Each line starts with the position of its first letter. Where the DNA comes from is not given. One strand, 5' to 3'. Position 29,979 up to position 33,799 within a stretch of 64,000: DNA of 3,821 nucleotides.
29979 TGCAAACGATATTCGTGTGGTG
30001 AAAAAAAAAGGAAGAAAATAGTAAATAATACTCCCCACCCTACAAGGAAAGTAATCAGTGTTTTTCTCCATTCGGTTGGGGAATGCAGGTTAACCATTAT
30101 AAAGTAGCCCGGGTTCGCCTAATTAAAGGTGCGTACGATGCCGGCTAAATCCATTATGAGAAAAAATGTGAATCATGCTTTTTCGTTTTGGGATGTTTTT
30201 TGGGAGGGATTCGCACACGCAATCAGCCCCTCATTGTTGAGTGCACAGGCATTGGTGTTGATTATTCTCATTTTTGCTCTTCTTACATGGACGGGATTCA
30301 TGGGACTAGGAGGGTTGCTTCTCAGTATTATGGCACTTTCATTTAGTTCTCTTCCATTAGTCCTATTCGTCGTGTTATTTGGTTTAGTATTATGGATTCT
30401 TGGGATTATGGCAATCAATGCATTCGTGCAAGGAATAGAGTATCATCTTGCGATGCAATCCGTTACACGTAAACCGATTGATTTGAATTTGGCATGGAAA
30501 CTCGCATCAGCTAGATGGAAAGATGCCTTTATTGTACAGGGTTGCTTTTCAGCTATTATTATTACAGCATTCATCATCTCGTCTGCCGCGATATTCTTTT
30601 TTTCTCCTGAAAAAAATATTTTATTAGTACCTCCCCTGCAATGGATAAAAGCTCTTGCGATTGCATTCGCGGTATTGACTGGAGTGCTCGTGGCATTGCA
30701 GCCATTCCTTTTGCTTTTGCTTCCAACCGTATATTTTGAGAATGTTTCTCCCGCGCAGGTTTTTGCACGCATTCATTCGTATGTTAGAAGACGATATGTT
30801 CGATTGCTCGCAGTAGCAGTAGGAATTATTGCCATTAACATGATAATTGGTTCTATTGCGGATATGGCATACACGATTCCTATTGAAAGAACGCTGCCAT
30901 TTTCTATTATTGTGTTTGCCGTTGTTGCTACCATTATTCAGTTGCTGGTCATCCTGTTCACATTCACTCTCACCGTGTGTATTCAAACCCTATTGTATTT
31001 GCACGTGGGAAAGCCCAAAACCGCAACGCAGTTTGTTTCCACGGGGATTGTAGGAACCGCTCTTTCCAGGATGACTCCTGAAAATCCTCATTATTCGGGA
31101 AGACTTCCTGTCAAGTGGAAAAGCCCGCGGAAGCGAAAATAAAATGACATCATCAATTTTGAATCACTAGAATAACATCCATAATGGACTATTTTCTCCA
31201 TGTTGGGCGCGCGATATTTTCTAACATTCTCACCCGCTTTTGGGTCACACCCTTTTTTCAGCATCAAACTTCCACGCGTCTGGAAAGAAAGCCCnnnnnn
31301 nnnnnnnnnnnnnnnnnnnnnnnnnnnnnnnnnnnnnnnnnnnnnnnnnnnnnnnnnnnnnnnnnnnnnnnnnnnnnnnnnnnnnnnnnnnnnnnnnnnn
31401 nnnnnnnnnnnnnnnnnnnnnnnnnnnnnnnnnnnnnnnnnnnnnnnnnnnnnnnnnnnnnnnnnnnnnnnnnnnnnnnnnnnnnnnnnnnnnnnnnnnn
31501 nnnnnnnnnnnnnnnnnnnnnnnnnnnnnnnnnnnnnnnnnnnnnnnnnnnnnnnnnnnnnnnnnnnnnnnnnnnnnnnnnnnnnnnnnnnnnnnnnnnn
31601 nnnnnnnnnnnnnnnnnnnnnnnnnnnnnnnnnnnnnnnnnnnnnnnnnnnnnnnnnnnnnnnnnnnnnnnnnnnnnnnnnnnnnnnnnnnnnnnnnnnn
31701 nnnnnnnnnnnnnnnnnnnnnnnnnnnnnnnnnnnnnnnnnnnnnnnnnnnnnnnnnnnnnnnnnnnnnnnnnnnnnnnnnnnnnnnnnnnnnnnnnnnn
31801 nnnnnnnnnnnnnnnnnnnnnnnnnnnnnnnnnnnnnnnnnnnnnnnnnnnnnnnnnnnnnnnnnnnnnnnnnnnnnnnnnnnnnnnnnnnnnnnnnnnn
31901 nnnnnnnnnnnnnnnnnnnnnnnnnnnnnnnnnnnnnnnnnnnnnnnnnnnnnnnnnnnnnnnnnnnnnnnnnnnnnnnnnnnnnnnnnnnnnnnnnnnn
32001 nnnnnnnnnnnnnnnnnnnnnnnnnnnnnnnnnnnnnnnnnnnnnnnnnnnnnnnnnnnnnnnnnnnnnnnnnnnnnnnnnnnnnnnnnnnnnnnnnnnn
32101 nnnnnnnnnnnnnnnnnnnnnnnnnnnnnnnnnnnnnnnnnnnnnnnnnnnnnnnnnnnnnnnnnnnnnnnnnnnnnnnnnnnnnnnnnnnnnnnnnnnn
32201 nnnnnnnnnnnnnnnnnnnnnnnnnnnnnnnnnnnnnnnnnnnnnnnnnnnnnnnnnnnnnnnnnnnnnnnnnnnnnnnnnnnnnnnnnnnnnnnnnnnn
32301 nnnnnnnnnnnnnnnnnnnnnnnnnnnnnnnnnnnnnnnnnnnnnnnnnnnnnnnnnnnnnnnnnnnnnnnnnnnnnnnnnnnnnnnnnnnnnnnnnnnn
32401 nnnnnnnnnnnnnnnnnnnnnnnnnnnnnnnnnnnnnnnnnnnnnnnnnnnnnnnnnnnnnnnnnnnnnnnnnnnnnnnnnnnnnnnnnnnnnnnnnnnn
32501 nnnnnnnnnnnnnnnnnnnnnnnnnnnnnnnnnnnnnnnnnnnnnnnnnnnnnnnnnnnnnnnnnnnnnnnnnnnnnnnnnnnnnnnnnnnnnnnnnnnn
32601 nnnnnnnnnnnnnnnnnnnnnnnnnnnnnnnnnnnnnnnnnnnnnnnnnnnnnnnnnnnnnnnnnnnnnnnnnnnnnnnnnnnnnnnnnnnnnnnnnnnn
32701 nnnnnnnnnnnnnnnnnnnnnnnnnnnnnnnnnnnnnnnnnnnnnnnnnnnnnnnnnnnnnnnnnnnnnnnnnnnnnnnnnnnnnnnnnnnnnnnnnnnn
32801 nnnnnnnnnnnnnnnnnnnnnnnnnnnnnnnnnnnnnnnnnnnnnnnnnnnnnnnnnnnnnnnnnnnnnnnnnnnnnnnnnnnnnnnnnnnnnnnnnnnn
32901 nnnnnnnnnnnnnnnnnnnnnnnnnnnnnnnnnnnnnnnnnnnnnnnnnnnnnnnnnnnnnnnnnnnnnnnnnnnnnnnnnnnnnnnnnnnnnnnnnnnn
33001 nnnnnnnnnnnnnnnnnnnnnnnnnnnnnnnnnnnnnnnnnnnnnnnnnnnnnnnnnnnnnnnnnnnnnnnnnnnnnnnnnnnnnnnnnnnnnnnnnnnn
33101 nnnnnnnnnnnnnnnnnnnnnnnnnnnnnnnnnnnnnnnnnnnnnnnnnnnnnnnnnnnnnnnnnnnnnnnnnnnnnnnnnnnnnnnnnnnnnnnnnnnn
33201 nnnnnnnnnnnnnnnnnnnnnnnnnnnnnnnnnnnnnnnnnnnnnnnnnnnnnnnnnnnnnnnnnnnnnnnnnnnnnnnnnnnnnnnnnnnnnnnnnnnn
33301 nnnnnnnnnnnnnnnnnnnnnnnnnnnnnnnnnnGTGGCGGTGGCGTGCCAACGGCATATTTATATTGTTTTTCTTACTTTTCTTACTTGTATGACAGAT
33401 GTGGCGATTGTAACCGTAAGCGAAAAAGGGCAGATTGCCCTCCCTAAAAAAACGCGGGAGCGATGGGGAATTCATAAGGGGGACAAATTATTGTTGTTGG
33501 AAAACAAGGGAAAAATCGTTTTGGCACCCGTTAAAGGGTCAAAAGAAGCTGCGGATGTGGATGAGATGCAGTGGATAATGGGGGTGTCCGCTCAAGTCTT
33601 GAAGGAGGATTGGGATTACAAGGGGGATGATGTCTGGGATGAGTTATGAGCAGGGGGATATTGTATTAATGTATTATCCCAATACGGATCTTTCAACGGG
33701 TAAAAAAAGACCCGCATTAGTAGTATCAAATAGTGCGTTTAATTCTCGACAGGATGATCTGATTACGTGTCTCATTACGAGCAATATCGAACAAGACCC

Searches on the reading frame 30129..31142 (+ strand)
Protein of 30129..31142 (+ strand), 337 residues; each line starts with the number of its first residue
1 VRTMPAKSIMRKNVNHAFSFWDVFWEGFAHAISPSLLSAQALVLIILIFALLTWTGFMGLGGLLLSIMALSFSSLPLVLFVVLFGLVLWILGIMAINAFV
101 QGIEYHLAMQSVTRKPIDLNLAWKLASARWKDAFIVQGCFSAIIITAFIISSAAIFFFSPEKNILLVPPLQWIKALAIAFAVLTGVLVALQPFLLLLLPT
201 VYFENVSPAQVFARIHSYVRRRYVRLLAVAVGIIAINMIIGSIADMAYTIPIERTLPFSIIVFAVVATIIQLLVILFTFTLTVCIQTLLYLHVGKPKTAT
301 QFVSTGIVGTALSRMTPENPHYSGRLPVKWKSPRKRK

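Call 8: search_protein_families(library=ncbifam, proteins=[window:30129-31142:+], max_evalue=0.1)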
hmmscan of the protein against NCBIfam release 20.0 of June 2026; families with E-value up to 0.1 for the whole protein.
window:30129-31142:+ (337 aa): 0 families

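Call 9: search_protein_families(library=pfam, proteins=[window:30129-31142:+], max_evalue=0.1)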
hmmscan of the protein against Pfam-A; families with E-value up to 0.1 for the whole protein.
window:30129-31142:+ (337 aa): 0 families

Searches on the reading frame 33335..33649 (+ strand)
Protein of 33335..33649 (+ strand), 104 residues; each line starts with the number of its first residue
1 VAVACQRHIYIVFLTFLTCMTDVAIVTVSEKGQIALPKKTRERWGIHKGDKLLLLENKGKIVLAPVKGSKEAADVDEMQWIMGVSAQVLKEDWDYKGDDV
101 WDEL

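Call 64: search_protein_families(library=ncbifam, proteins=[window:33335-33649:+], max_evalue=0.01)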
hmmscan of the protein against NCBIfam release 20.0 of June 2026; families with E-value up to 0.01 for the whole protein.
window:33335-33649:+ (104 aa): 5 families
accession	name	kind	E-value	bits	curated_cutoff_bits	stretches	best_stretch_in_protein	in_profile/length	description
TIGR01439.1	lp_hng_hel_AbrB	domain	3.1e-12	46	28.3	1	25-67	1-44/44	transcriptional regulator, AbrB family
NF040962.1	near_HgcAB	equivalog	1.2e-09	37.8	70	1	24-61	6-45/70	HgcAB-associated protein HgcC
NF006352.0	PRK08577.1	equivalog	7.2e-05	22.9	140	1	23-67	4-50/136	hypothetical protein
TIGR02609.1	doc_partner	hypoth_equivalog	0.00045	20.5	55.9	1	35-90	13-70/74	putative addiction module antidote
NF001476.0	PRK00326.2-2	equivalog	0.0086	15.7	162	0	21-68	89-135/163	division/cell wall cluster transcriptional repressor MraZ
